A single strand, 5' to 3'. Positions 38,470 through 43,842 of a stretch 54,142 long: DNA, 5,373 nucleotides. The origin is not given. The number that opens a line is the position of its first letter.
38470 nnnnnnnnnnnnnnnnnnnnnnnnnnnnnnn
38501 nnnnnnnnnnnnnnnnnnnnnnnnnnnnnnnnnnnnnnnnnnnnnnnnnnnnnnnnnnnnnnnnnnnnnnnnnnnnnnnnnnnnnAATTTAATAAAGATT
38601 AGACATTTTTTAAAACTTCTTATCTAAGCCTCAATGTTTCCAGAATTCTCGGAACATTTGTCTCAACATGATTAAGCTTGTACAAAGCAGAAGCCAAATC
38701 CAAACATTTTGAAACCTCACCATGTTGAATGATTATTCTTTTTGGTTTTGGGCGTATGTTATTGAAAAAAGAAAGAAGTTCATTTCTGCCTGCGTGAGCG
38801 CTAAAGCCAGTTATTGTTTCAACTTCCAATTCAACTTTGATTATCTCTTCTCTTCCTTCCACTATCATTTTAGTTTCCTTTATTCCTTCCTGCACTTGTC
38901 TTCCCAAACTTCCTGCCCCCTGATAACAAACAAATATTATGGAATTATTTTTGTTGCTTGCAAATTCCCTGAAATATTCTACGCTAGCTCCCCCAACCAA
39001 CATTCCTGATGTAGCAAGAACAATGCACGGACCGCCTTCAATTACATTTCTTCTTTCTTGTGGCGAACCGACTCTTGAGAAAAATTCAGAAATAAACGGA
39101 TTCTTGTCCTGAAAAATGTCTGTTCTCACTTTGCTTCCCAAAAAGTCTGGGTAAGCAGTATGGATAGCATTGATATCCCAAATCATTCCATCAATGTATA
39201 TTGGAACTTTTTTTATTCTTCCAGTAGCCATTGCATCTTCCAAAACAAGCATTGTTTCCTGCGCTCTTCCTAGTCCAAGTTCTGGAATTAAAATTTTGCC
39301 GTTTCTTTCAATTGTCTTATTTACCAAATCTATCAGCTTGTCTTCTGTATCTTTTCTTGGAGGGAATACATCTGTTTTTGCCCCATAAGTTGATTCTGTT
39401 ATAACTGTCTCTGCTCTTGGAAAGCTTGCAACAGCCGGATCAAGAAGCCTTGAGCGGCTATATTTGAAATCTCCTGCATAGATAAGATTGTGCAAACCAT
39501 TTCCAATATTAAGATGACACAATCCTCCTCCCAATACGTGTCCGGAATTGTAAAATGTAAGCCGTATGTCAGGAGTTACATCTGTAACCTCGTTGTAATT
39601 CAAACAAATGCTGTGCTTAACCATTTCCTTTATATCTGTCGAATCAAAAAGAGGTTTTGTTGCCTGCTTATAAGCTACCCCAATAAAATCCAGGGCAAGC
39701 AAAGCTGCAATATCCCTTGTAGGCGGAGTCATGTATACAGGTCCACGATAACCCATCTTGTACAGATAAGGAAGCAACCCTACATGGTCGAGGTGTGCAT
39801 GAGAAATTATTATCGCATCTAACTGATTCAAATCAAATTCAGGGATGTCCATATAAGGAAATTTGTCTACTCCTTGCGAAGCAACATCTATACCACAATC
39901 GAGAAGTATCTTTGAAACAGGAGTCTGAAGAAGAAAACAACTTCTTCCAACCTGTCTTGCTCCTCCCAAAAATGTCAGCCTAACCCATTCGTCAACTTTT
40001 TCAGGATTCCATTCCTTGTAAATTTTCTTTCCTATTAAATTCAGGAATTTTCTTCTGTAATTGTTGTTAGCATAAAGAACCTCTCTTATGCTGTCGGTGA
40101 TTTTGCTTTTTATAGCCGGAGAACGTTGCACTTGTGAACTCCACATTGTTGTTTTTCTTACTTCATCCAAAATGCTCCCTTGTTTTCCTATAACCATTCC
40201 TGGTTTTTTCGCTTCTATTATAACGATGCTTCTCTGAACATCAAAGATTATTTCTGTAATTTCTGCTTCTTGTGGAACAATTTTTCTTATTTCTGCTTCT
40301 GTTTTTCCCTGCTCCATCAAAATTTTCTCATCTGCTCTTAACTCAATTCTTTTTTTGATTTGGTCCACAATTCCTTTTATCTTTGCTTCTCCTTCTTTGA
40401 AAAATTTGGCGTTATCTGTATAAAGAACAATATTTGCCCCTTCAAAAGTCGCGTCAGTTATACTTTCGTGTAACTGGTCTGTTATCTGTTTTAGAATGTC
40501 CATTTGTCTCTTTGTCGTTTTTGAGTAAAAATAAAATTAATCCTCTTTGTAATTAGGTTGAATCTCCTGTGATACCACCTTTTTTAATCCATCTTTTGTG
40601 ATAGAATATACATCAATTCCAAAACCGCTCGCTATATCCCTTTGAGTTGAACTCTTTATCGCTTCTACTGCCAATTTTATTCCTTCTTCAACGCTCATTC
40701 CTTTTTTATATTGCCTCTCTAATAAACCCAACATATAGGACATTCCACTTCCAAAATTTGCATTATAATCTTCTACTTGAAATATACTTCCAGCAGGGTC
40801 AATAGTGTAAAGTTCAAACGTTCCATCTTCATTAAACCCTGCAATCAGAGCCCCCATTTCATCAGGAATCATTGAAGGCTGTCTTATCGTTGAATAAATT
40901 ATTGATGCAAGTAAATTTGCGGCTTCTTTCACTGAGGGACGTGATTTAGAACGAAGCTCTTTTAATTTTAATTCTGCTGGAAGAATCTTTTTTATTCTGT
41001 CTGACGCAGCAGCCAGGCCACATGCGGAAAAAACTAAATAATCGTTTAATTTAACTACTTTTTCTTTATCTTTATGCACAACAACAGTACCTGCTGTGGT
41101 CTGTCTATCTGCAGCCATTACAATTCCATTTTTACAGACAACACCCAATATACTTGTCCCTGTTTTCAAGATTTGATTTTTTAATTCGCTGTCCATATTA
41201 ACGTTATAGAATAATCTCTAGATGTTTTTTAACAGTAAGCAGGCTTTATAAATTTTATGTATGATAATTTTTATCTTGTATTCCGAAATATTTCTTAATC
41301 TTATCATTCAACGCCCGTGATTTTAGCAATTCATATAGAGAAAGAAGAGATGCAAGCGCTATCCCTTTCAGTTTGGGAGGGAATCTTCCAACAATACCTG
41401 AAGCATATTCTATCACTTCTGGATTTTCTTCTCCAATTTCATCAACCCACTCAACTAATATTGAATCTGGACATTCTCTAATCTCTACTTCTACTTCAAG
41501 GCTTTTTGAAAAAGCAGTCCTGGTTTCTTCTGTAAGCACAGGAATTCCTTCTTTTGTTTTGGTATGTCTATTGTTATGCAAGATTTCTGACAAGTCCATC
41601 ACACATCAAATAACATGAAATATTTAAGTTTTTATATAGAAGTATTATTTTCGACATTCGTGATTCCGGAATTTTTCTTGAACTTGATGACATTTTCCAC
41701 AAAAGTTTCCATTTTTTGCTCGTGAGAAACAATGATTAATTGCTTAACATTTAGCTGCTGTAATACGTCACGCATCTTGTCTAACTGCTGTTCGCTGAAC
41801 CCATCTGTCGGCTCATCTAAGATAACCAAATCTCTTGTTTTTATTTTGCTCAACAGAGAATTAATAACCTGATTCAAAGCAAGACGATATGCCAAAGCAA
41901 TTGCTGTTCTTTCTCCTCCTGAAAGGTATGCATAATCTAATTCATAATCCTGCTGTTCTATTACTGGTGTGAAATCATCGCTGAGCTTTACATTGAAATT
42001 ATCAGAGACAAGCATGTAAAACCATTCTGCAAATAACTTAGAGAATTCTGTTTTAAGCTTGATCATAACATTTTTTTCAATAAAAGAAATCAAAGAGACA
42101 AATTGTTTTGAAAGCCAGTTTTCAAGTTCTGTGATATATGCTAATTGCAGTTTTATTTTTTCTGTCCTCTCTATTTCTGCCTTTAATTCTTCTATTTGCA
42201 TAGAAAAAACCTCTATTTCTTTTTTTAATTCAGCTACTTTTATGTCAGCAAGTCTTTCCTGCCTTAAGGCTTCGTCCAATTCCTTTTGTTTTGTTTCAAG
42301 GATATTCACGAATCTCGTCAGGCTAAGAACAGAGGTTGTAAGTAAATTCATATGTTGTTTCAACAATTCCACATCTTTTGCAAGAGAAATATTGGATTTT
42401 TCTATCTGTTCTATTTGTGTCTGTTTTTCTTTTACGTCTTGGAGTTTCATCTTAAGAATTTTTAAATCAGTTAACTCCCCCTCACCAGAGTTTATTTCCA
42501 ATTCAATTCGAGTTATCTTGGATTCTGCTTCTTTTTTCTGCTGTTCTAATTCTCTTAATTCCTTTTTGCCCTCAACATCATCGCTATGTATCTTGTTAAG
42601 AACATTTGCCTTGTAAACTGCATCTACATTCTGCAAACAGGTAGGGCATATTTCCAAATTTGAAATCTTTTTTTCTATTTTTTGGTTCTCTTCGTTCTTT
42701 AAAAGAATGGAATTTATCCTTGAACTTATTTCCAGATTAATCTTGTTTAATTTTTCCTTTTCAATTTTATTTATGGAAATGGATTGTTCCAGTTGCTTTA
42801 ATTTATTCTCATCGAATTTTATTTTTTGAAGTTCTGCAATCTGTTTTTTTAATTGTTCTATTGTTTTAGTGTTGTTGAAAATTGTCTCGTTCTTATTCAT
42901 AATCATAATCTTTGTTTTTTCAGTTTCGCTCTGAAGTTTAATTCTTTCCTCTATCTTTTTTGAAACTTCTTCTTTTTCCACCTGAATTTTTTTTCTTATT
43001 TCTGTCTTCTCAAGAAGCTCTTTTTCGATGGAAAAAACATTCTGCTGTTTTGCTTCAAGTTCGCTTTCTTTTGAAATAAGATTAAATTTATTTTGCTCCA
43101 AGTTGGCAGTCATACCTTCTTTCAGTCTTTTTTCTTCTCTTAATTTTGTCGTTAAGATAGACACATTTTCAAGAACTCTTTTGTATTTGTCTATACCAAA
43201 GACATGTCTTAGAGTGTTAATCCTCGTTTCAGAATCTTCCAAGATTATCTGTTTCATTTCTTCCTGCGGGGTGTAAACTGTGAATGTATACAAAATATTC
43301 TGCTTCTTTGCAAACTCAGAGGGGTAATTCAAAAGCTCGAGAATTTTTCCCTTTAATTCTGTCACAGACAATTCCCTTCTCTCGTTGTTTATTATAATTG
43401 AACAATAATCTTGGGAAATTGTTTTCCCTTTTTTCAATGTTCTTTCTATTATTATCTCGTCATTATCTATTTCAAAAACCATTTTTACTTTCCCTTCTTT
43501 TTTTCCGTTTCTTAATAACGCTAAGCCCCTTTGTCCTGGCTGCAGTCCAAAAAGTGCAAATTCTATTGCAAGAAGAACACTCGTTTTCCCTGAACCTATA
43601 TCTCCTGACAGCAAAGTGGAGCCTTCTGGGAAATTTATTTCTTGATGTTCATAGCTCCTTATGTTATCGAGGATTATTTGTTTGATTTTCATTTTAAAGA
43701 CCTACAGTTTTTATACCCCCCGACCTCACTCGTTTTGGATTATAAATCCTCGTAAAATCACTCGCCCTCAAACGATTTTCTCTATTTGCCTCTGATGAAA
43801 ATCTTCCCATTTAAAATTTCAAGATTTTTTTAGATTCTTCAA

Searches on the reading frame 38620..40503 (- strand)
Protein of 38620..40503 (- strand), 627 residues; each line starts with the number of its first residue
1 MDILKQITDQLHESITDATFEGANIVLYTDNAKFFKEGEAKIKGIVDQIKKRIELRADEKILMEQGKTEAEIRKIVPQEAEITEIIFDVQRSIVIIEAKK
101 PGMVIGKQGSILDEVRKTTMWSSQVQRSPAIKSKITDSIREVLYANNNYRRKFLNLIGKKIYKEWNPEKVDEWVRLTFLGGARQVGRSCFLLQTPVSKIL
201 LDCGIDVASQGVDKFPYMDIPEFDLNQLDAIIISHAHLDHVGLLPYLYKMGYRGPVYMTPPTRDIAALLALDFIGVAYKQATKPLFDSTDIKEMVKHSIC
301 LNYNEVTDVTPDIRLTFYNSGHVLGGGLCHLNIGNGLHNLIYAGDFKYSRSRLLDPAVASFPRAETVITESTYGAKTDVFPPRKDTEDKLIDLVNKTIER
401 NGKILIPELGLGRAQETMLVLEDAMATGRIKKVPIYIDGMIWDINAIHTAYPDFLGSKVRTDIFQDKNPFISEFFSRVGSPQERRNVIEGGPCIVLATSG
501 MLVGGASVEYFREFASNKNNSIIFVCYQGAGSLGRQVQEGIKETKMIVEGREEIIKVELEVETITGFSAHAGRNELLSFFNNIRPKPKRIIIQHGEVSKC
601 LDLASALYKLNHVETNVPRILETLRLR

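Call 42: search_protein_families(library=pfam, proteins=[window:38620-40503:-], max_evalue=0.001)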
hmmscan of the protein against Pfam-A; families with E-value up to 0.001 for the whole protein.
window:38620-40503:- (627 aa): 7 families
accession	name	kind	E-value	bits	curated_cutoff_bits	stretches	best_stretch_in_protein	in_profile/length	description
PF10996.14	Beta-Casp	-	8e-26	91.4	27.7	1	414-536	1-119/120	Beta-Casp domain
PF16661.11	Lactamase_B_6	-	2e-18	66.9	27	1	196-357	6-173/193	Metallo-beta-lactamase superfamily domain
PF07521.17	RMMBL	-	1.3e-14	54.4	21.6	1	555-618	2-63/63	Zn-dependent metallo-hydrolase RNA specificity domain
PF17214.9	KH_TffA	-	1.2e-13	51.2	22.6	1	3-62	7-68/68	Transcription termination factor FttA, KH domain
PF00753.33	Lactamase_B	-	1.5e-11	45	22.7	1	186-357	5-161/196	Metallo-beta-lactamase superfamily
PF12706.13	Lactamase_B_2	-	5.9e-09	36.2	27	1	198-349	2-146/200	Beta-lactamase superfamily domain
PF07650.23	KH_2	-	3e-05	24.2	22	1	72-118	6-53/78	KH domain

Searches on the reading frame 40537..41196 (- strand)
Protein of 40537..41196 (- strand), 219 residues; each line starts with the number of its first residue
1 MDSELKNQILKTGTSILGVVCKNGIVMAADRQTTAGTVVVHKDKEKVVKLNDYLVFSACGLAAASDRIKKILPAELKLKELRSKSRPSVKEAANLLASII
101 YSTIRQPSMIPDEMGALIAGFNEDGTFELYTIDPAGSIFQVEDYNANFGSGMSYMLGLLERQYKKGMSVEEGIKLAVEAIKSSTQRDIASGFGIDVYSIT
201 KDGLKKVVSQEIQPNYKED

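Call 42: search_protein_families(library=pfam, proteins=[window:40537-41196:-], max_evalue=0.001)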
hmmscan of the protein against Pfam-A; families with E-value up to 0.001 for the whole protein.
window:40537-41196:- (219 aa): 1 family
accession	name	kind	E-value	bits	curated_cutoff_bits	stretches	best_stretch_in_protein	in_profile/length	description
PF00227.31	Proteasome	-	1.8e-43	148.9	22.4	1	11-199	2-189/189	Proteasome subunit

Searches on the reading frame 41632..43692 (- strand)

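Call 42: search_protein_families(library=pfam, proteins=[window:41632-43692:-], max_evalue=0.001)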
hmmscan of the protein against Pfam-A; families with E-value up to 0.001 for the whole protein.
window:41632-43692:- (686 aa): 4 families
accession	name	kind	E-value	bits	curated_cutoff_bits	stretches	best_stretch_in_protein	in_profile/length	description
PF02463.25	SMC_N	-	2.9e-10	40.4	40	1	3-90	2-107/220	RecF/RecN/SMC N terminal domain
PF13476.12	AAA_23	-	1e-06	29.9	27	0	6-250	2-196/201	AAA domain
PF13558.12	SbcC_Walker_B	-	1.8e-05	25.3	27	1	580-645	23-89/90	SbcC/RAD50-like, Walker B motif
PF13555.12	AAA_29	-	0.00011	22.3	27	1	5-49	3-48/61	P-loop containing region of AAA domain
